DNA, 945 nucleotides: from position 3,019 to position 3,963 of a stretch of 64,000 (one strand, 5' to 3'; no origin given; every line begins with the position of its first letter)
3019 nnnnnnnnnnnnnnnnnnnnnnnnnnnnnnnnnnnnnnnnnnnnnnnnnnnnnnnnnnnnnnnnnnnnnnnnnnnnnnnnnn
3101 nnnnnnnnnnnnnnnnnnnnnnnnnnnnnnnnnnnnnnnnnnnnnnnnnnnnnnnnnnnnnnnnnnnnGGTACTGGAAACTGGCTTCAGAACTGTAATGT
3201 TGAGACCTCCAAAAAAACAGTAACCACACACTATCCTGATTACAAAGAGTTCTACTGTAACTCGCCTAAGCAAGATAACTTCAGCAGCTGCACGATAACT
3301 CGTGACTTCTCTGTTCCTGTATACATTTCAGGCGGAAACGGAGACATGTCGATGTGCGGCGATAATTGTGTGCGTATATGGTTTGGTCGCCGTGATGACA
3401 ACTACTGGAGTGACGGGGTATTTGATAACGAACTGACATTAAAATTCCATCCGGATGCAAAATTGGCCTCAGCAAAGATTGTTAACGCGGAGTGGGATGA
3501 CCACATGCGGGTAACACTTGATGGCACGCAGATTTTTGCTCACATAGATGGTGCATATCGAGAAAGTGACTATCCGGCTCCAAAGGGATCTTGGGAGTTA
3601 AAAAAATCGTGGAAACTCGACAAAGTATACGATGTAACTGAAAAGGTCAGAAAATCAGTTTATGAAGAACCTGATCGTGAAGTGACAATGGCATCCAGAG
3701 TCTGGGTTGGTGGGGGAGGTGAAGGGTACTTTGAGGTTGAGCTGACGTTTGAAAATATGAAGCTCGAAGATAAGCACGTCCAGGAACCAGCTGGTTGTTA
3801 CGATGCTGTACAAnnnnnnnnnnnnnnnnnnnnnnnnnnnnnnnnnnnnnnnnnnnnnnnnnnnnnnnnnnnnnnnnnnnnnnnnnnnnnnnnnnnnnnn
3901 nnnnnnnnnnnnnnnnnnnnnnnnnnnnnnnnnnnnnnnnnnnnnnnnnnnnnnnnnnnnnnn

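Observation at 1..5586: F-type transfer genes with a fused TrbC-TraW protein and a very large TraN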

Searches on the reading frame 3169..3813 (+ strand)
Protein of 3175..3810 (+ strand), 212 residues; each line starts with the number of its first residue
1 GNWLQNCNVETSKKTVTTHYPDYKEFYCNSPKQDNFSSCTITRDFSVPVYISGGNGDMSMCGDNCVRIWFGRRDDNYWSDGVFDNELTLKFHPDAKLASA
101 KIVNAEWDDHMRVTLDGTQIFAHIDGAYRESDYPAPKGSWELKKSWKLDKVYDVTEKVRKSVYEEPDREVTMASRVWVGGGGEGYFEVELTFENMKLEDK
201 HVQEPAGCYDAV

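Call 71: search_protein_families(library=pfam, proteins=[window:3175-3810:+], max_evalue=10)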
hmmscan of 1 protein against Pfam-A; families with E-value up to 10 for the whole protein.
window:3175-3810:+ (212 aa): 1 family
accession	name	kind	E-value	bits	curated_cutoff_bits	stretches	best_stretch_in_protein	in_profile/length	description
PF01176.25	eIF-1a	-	0.037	14.1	30.2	1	100-129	5-36/64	Translation initiation factor 1A / IF-1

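Call 83: predict_structure(alignment_id=A4)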
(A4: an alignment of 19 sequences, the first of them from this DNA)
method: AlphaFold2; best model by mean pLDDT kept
length: 215 residues; sequences in the alignment: 19
mean_pLDDT: 74.2   pTM: 0.67
mean pLDDT of the five models: 74.2, 73.0, 72.3, 71.5, 71.6
residues with pLDDT >= 90: 65; 70-90: 86; 50-70: 8; < 50: 56
segments of 3 or more residues with pLDDT < 50: 1-45, 205-215
pLDDT, mean of each block of 10 residues (from residue 1): 32 41 40 40 57 88 90 85 91 89 94 90 89 80 82 90 82 92 89 86 47 41
secondary structure, 60 per line:
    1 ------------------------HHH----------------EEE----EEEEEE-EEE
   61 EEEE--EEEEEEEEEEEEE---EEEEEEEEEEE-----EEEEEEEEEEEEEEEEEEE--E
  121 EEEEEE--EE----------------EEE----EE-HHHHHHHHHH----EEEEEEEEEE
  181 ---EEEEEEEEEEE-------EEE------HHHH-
elements in order: E44-46 E51-56 E58-64 E67-79 E83-93 E99-117 E120-126 E147-149 H157-166 E171-180 E184-194 E202-204 H211-214
